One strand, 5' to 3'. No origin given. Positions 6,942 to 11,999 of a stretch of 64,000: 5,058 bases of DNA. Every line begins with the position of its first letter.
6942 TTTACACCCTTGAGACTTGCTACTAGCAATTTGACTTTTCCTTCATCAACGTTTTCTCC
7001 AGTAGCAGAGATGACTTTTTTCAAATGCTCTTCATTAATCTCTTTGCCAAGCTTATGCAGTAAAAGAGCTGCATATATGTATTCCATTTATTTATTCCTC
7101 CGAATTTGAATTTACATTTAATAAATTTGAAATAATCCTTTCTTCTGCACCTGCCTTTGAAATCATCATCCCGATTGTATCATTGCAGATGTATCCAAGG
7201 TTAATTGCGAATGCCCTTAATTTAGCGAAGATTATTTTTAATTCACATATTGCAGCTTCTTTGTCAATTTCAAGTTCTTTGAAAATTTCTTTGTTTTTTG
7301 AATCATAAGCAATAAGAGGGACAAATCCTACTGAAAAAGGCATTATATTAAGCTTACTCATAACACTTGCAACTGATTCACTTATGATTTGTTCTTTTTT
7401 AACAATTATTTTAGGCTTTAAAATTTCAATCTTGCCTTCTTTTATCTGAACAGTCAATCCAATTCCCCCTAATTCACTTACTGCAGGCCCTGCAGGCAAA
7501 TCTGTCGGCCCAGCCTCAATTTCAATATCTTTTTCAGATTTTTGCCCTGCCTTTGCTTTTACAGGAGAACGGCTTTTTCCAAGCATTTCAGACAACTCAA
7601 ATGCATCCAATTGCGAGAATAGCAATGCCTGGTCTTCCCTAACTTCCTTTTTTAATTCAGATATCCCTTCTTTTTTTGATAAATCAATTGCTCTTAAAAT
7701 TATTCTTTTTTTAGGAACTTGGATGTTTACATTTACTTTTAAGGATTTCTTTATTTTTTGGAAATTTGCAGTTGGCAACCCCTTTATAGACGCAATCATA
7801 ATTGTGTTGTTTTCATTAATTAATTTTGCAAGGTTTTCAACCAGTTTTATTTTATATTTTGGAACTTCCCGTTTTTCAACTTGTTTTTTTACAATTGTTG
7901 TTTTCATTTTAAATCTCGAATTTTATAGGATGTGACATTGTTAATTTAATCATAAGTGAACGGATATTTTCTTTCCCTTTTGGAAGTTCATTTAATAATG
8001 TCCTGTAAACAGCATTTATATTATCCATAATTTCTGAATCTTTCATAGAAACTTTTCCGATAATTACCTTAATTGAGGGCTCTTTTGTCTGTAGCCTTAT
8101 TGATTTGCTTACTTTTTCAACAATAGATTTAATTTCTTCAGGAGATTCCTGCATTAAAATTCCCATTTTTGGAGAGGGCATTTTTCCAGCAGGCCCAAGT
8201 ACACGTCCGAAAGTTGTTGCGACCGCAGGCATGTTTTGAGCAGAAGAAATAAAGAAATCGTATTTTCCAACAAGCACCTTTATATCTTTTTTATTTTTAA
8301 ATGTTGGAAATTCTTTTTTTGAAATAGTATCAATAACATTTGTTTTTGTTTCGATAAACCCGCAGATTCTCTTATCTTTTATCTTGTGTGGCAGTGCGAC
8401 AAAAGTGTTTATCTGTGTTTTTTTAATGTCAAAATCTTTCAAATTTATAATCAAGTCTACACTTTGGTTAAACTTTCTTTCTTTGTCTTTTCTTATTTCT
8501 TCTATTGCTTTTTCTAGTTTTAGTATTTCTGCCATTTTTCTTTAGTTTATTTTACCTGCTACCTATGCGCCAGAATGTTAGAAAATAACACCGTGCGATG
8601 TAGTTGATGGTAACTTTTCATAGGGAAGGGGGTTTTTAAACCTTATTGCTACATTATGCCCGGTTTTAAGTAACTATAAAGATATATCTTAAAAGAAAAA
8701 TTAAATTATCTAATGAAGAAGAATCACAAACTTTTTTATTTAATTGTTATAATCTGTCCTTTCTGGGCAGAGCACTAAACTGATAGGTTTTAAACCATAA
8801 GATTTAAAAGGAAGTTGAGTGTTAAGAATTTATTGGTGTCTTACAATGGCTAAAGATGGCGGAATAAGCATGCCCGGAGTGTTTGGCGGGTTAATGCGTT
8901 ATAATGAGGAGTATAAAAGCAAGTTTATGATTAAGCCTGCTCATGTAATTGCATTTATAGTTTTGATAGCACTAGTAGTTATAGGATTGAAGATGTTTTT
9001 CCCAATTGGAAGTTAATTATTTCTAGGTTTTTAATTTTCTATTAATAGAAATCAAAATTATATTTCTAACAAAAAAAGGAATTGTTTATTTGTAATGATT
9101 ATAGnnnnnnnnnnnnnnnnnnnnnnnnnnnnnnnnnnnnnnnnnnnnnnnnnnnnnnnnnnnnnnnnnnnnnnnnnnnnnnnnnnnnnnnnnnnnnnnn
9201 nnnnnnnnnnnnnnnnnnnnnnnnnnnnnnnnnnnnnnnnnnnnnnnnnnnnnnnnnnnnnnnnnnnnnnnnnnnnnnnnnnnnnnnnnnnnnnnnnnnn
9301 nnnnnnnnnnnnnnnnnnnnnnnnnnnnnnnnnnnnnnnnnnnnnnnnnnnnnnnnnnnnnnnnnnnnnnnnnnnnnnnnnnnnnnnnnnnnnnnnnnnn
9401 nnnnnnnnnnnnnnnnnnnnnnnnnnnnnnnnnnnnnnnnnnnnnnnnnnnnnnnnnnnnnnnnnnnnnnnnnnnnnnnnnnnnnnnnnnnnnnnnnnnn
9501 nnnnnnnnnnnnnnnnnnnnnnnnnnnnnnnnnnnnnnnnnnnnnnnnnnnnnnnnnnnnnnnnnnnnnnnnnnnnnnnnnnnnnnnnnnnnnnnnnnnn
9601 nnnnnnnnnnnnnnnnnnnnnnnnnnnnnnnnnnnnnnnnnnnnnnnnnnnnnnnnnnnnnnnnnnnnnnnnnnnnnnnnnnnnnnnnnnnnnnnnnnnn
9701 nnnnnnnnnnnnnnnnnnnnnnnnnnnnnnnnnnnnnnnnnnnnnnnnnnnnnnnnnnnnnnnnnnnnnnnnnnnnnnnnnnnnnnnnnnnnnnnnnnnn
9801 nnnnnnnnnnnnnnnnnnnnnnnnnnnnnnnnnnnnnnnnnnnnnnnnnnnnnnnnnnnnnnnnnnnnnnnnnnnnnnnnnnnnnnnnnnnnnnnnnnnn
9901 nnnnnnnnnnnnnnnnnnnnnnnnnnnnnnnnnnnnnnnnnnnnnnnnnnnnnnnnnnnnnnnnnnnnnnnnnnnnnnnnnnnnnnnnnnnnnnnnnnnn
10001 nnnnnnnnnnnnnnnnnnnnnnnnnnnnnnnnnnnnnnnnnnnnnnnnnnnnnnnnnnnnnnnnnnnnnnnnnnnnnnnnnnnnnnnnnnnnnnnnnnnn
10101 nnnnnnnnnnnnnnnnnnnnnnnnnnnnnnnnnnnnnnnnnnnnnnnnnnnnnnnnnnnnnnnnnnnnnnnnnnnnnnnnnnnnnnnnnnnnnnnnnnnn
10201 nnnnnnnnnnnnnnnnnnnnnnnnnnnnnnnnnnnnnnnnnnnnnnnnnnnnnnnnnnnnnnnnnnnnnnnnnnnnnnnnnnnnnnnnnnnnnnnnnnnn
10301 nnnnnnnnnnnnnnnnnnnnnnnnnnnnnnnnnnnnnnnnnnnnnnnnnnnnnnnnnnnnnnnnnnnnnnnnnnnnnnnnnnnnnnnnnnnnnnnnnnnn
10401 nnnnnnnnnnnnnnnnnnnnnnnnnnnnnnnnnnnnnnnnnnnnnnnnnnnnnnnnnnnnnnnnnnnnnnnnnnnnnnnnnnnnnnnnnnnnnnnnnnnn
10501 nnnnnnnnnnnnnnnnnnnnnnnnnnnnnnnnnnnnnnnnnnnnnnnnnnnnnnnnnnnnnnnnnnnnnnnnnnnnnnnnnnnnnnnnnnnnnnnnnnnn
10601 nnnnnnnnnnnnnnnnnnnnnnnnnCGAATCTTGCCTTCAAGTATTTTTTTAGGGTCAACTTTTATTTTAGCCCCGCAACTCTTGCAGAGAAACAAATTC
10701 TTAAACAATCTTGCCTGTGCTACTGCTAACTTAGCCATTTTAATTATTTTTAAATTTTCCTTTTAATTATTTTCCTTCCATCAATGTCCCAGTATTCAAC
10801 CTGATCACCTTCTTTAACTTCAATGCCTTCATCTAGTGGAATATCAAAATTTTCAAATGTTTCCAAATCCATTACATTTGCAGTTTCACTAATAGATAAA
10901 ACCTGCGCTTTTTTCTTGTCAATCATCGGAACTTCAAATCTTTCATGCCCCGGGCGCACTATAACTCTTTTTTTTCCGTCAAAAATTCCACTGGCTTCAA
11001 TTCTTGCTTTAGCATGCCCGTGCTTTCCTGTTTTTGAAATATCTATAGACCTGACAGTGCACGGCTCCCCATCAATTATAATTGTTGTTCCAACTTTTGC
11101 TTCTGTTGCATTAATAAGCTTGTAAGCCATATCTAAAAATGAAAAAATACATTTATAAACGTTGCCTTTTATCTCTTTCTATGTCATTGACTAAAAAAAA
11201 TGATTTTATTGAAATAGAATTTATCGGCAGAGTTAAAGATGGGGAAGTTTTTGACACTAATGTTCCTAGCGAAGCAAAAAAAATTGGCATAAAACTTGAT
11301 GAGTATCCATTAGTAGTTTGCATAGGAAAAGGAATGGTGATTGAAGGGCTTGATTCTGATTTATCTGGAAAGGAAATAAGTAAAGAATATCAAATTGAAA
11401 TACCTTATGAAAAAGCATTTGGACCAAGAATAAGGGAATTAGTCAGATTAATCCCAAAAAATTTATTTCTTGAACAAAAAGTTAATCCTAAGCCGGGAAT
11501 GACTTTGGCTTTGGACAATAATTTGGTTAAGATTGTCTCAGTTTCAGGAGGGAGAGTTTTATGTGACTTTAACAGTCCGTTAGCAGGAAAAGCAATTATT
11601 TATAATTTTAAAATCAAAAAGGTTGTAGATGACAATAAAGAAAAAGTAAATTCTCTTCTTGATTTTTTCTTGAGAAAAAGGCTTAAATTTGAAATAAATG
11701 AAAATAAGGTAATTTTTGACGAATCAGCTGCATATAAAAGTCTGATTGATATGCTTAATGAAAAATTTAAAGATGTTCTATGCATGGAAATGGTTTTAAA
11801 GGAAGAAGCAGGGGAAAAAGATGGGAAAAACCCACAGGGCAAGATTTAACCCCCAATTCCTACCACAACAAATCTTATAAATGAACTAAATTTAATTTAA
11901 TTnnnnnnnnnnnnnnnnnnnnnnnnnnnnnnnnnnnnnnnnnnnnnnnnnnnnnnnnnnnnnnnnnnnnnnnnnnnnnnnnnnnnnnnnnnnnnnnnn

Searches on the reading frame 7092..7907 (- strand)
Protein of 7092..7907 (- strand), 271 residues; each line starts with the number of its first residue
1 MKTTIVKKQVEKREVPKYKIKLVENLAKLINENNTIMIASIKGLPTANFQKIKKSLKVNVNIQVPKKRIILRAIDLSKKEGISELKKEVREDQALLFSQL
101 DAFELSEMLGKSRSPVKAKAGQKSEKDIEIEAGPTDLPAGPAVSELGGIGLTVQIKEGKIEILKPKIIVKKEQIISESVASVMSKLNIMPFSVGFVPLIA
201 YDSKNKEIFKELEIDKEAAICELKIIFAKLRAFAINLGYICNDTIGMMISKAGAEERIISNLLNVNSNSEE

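Call 54: search_protein_families(library=pfam, proteins=[window:7092-7907:-], max_evalue=0.001)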
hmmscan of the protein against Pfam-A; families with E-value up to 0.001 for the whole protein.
window:7092-7907:- (271 aa): 2 families
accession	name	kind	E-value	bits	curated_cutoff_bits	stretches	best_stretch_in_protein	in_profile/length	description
PF00466.25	Ribosomal_L10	-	9.8e-15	54.9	22.8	1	16-110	3-96/100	Ribosomal protein L10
PF17777.6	RL10P_insert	-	1e-12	48.2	29.1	1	118-188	1-71/71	Insertion domain in 60S ribosomal protein L10P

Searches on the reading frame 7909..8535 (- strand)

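Call 54: search_protein_families(library=pfam, proteins=[window:7909-8535:-], max_evalue=0.001)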
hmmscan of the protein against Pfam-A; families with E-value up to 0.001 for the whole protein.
window:7909-8535:- (208 aa): 1 family
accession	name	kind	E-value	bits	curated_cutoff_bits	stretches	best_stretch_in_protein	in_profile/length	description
PF00687.26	Ribosomal_L1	-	4.8e-35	121.4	32.2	1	15-201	2-197/198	Ribosomal protein L1p/L10e family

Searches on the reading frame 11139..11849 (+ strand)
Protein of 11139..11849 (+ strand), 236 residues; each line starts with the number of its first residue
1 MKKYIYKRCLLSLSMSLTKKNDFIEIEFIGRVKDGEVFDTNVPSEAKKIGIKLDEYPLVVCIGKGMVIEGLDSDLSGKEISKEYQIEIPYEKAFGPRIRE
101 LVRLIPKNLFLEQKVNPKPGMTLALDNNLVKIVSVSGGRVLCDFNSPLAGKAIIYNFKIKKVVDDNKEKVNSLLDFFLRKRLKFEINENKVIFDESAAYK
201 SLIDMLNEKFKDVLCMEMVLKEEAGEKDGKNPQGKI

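Call 54: search_protein_families(library=pfam, proteins=[window:11139-11849:+], max_evalue=0.001)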
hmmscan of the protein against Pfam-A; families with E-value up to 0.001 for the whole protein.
window:11139-11849:+ (236 aa): 2 families
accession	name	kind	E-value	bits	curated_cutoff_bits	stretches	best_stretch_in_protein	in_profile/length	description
PF22199.2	FKBP26_IF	-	1.7e-12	47.5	27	1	103-148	1-46/46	FKBP26, IF domain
PF00254.34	FKBP_C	-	2.6e-09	37.7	21.1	1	19-99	6-76/94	FKBP-type peptidyl-prolyl cis-trans isomerase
